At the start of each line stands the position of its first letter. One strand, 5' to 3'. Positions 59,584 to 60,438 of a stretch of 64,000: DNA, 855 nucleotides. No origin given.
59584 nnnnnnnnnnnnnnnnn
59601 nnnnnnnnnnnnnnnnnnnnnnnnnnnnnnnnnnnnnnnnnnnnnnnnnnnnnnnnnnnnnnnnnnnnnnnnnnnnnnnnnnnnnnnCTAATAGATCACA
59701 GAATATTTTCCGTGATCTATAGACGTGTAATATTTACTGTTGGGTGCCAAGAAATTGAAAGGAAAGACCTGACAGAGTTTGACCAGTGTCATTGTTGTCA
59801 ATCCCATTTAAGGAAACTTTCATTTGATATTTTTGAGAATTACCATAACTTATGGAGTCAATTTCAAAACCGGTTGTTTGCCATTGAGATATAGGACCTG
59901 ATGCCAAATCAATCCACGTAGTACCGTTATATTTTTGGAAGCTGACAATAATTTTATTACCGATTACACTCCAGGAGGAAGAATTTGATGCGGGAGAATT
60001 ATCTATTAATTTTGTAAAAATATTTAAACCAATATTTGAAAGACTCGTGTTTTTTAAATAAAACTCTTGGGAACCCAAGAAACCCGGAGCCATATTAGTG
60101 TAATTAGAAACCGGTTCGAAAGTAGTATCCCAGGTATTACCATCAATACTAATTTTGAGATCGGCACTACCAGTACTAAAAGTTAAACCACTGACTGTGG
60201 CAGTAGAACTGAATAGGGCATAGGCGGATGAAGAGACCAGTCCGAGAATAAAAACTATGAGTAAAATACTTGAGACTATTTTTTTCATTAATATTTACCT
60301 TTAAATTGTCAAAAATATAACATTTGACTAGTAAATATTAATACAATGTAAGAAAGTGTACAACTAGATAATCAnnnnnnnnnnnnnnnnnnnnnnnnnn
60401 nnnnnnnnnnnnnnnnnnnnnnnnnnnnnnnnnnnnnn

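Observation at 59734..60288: TasA/camelysin-like fibre-subunit candidate adjacent to a sortase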

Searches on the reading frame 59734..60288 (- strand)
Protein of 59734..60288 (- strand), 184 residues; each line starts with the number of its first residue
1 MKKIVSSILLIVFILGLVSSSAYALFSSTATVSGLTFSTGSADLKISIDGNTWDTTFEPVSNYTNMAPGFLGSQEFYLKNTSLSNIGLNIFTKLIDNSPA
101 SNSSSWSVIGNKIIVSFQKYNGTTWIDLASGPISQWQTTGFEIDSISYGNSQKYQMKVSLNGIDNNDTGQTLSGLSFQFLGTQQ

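Call 3: search_protein_families(library=pfam, proteins=[window:59734-60288:-], max_evalue=1)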
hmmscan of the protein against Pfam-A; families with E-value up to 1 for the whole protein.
window:59734-60288:- (184 aa): 1 family
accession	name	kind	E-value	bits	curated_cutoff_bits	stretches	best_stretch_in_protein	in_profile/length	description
PF12389.13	Peptidase_M73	-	7.1e-05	23.2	22.5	1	2-122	4-114/196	Camelysin metallo-endopeptidase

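Call 4: search_protein_families(library=ncbifam, proteins=[window:59734-60288:-], max_evalue=1)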
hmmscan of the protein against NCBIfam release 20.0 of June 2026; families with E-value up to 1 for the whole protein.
window:59734-60288:- (184 aa): 2 families
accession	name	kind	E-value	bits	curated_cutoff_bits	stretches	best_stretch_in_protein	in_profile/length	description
TIGR04088.1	cognate_SipW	domain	0.00051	20.1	19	1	8-41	1-33/34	SipW-dependent-type signal peptide-containing protein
NF053514.2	JUQZ_fam_ocin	equivalog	0.065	13.5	40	1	1-127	1-83/107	BLB8/JUQZ-1 family protein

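Call 6: find_homologous_proteins(query=window:59734-60288:-, max_evalue=0.001)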
Query window:59734-60288:- (184 aa): 36 proteins with E <= 0.001 among 305 candidates.
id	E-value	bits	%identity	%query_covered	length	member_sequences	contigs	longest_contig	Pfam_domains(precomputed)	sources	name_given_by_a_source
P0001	1.3e-110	385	100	100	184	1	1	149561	-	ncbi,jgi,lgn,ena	ncbi:MAG: TasA family protein [Candidatus Shapirobacteria bacterium]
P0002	2.0e-77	277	72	99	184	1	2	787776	-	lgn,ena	-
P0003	3.2e-76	273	71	100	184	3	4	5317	-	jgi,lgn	-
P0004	3.1e-64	234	62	99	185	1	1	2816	-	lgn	-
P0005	7.5e-64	233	62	100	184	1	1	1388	-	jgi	jgi:hypothetical protein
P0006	3.2e-63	231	60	100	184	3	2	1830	-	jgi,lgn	-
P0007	1.1e-61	226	62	92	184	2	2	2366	-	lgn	-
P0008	2.5e-61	225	60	100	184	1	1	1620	-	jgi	jgi:hypothetical protein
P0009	5.0e-61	224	60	100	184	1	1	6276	-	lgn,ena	-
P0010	1.1e-60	223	61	99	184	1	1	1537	-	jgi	-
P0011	3.4e-59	218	57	100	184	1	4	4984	-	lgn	-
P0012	3.9e-59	218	61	99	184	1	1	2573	-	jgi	-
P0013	1.0e-58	216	55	100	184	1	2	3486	-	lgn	-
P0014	2.0e-58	215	59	100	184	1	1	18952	-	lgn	-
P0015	3.3e-58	215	58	100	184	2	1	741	-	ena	-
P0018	4.8e-57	211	57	99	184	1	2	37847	-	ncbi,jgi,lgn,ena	ncbi:MAG: hypothetical protein WCT07_04845 [Candidatus Paceibacterota bacterium]|jgi:predicted ribos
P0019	2.7e-56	208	59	100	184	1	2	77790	-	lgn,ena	-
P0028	5.8e-33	132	44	100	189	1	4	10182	-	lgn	-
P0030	3.6e-25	107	42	100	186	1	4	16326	-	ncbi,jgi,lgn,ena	jgi:hypothetical protein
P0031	7.1e-25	106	42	100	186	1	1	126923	-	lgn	-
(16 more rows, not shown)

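Call 8: search_solved_structures(query=window:59734-60288:-, max_evalue=10, show_alignments=2)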
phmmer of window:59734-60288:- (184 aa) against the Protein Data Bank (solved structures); distinct sequences matched with E-value up to 10: 0.

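Call 10: search_solved_structures(query=A1, max_evalue=10, show_alignments=3)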
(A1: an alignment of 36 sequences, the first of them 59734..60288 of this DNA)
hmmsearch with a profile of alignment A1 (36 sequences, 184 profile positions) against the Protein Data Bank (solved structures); distinct sequences matched with E-value up to 10: 2.
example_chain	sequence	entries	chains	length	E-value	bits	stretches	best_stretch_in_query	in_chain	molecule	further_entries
6r5y_A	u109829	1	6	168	3.6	10.7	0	115-159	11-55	WD-40 repeat protein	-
6r60_A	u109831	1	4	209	4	10.6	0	115-161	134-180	WD-40 repeat protein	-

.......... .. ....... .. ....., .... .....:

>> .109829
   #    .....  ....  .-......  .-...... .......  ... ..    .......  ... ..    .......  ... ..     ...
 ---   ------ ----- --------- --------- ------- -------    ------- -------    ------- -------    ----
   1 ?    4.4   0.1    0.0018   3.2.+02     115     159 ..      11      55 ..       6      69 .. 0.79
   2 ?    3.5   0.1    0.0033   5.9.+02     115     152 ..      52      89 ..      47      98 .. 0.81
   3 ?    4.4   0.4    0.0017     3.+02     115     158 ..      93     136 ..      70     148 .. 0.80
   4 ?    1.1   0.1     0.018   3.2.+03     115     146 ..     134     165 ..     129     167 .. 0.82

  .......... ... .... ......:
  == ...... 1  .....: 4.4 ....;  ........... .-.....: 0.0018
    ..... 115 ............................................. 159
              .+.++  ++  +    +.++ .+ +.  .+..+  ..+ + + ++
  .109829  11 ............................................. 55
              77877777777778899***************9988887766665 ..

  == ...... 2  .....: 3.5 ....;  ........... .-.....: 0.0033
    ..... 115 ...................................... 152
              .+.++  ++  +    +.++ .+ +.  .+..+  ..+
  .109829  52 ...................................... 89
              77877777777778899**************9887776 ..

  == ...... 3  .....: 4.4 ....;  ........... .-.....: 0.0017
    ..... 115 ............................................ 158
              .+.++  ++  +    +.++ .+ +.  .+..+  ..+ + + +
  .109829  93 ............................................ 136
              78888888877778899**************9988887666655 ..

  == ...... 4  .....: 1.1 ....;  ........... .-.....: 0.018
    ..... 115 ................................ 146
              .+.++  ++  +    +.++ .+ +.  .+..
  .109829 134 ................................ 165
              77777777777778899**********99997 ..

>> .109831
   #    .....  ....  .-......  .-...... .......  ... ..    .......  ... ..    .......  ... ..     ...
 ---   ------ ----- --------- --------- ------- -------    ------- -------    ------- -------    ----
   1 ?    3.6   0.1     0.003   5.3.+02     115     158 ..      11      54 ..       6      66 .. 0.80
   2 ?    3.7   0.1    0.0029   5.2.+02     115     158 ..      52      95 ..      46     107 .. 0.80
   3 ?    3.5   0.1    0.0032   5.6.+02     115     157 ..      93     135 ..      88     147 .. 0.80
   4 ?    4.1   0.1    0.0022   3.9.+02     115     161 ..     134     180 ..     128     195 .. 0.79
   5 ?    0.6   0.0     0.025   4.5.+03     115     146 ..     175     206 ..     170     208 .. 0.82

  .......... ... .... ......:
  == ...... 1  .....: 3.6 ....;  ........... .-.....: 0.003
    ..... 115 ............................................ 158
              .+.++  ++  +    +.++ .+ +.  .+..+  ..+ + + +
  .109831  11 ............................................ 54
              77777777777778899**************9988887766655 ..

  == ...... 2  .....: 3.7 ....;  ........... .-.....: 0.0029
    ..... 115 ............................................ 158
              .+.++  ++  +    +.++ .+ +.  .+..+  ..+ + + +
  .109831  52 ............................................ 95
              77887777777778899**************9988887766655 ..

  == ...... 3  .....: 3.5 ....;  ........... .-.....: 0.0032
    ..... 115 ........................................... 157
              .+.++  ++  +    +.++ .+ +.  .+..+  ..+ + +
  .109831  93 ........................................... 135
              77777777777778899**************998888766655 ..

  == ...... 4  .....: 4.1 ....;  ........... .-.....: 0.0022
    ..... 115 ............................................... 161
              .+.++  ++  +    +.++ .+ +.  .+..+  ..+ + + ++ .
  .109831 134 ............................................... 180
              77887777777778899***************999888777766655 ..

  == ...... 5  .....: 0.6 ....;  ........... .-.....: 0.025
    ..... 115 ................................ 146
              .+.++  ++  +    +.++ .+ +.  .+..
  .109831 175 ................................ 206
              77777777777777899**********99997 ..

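Call 11: search_protein_families(library=pfam, alignment_id=A1, max_evalue=0.01)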
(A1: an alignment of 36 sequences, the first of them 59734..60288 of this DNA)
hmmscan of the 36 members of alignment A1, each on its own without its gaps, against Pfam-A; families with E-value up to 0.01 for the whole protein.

A. member 1, window:59734-60288:- (184 aa): 1 family
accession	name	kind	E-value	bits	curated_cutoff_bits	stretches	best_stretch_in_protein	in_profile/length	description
PF12389.13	Peptidase_M73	-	7.1e-05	23.2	22.5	1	2-122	4-114/196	Camelysin metallo-endopeptidase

B. families by the number of members that match (of 36 scanned): 4 families
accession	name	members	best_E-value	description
PF12389.13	Peptidase_M73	6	3.8e-05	Camelysin metallo-endopeptidase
PF00674.25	DUP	1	0.0022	DUP family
PF14173.11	ComGG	1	0.0028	ComG operon protein 7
PF25706.1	HCMV_UL116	1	0.0042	Human cytomegalovirus UL116 protein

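Call 13: find_encoding_contigs(protein=P0002, flank=10000, max_places=2)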
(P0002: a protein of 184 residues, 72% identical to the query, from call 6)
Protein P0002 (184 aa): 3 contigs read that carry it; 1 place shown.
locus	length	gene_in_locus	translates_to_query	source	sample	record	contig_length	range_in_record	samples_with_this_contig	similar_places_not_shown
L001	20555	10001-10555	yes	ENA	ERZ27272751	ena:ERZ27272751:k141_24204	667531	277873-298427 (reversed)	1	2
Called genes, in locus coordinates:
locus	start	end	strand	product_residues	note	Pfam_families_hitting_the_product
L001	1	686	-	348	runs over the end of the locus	-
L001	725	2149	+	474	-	PF00749:tRNA-synt_1c, PF19269:Anticodon_2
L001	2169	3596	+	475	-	PF00932:LTD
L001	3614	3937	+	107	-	PF04892:VanZ-LLP1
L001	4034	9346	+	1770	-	PF13948:DUF4215 (weak), PF17210:SdrD_B (weak)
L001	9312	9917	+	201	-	PF04203:Sortase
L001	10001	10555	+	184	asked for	-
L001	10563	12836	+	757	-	-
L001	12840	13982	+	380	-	PF00041:fn3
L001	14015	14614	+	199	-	PF00702:Hydrolase, PF13419:HAD_2, PF13242:Hydrolase_like (faint)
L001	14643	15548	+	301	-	PF00188:CAP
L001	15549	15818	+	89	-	-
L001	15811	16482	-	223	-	PF01746:tRNA_m1G_MT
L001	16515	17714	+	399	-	PF00535:Glycos_transf_2, PF04138:GtrA_DPMS_TM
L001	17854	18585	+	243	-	PF00483:NTP_transferase, PF12804:NTP_transf_3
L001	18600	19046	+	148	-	-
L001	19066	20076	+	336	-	PF01757:Acyl_transf_3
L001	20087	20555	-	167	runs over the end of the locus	-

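Call 14: find_encoding_contigs(protein=P0031, flank=10000, max_places=2)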
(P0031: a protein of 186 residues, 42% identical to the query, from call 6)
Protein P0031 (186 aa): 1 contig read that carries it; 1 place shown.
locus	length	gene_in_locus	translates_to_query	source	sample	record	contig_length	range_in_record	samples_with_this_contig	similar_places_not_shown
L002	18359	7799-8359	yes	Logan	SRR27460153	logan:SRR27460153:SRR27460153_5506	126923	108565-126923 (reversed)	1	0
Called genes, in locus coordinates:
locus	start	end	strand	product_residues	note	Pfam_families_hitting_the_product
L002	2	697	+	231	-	?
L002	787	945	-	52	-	-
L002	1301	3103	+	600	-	PF01336:tRNA_anti-codon, PF00152:tRNA-synt_2, PF04073:tRNA_edit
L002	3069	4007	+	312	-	PF00768:Peptidase_S11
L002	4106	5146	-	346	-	-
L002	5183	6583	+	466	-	PF00749:tRNA-synt_1c, PF19269:Anticodon_2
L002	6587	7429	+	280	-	-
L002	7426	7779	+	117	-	PF04892:VanZ-LLP1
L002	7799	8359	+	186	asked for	-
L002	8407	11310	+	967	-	PF10502:Peptidase_S26, PF19077:Big_13 (faint), PF00932:LTD (weak)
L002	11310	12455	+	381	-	PF00041:fn3 (weak)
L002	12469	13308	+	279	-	PF00188:CAP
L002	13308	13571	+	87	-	-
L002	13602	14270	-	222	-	PF01746:tRNA_m1G_MT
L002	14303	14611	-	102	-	-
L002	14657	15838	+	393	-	PF00535:Glycos_transf_2, PF04138:GtrA_DPMS_TM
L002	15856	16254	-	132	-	PF04073:tRNA_edit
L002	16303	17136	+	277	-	PF00483:NTP_transferase, PF12804:NTP_transf_3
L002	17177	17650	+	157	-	-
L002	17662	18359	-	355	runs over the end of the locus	PF00224:PK, PF02887:PK_C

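Call 15: predict_structure(alignment_id=A1)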
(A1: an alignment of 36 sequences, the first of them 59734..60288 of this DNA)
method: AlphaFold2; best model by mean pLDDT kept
length: 184 residues; sequences in the alignment: 36
mean_pLDDT: 83.6   pTM: 0.74
mean pLDDT of the five models: 83.6, 83.2, 81.7, 79.7, 77.9
residues with pLDDT >= 90: 97; 70-90: 56; 50-70: 21; < 50: 10
segments of 3 or more residues with pLDDT < 50: 17-26
pLDDT, mean of each block of 10 residues (from residue 1): 60 52 50 75 88 86 80 93 89 93 91 95 95 95 94 94 83 91 85
secondary structure, 60 per line:
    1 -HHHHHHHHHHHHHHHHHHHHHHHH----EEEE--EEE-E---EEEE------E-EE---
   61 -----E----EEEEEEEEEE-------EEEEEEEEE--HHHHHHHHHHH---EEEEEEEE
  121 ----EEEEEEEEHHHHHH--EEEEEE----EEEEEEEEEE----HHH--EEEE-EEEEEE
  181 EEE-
elements in order: H2-25 E30-33 E36-38 E44-47 E71-80 E88-96 H99-109 E113-120 E125-132 H133-138 E141-146 E151-160 E170-173 E175-183

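Call 16: find_encoding_contigs(protein=P0018, flank=8000, max_places=2)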
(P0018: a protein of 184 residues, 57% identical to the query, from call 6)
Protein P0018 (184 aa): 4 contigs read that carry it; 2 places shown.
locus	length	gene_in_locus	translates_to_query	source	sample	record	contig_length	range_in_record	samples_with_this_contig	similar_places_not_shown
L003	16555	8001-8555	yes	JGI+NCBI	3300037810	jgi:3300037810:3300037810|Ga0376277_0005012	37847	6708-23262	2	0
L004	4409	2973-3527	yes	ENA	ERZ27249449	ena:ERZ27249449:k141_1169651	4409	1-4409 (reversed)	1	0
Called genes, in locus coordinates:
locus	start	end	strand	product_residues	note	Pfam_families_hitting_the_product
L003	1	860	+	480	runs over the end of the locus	PF00749:tRNA-synt_1c, PF19269:Anticodon_2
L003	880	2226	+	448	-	-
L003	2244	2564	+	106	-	PF04892:VanZ-LLP1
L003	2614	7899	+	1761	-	PF12245:Big_3_2 (faint), PF07602:DUF1565 (weak), PF05048:NosD, PF13229:Beta_helix, PF05048:NosD, PF13229:Beta_helix, PF19077:Big_13 (weak)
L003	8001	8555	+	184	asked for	-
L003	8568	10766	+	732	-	-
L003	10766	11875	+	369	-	PF00041:fn3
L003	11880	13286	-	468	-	-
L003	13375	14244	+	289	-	PF00188:CAP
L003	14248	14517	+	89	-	-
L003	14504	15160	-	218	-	PF01746:tRNA_m1G_MT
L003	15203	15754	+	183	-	-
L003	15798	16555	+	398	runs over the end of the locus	PF00535:Glycos_transf_2, PF04138:GtrA_DPMS_TM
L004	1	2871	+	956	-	?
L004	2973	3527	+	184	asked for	-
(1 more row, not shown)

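Call 17: find_encoding_contigs(protein=P0028, flank=8000, max_places=2)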
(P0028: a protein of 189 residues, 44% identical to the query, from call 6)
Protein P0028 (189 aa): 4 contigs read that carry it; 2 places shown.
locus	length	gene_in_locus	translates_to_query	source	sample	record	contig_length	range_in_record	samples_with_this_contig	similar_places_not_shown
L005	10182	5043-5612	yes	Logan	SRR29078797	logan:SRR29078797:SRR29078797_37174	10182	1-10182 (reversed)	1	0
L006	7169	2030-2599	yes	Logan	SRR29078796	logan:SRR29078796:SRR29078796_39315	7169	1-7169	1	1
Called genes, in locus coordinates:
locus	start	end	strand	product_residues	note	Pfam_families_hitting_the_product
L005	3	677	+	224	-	?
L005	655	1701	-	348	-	-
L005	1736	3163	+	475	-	PF00749:tRNA-synt_1c, PF19269:Anticodon_2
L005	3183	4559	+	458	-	PF00932:LTD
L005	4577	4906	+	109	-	PF04892:VanZ-LLP1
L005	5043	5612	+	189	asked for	-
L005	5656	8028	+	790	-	-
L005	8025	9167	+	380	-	PF00041:fn3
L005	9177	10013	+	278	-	PF01370:Epimerase, PF02719:Polysacc_synt_2, PF04321:RmlD_sub_bind, PF16363:GDP_Man_Dehyd (weak), PF07993:NAD_binding_4 (faint)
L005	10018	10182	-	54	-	?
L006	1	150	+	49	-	?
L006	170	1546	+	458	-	PF00932:LTD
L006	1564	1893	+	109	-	PF04892:VanZ-LLP1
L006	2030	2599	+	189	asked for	-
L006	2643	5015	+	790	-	-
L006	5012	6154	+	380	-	PF00041:fn3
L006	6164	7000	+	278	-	PF01370:Epimerase, PF02719:Polysacc_synt_2, PF04321:RmlD_sub_bind, PF16363:GDP_Man_Dehyd (weak), PF07993:NAD_binding_4 (faint)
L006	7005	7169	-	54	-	?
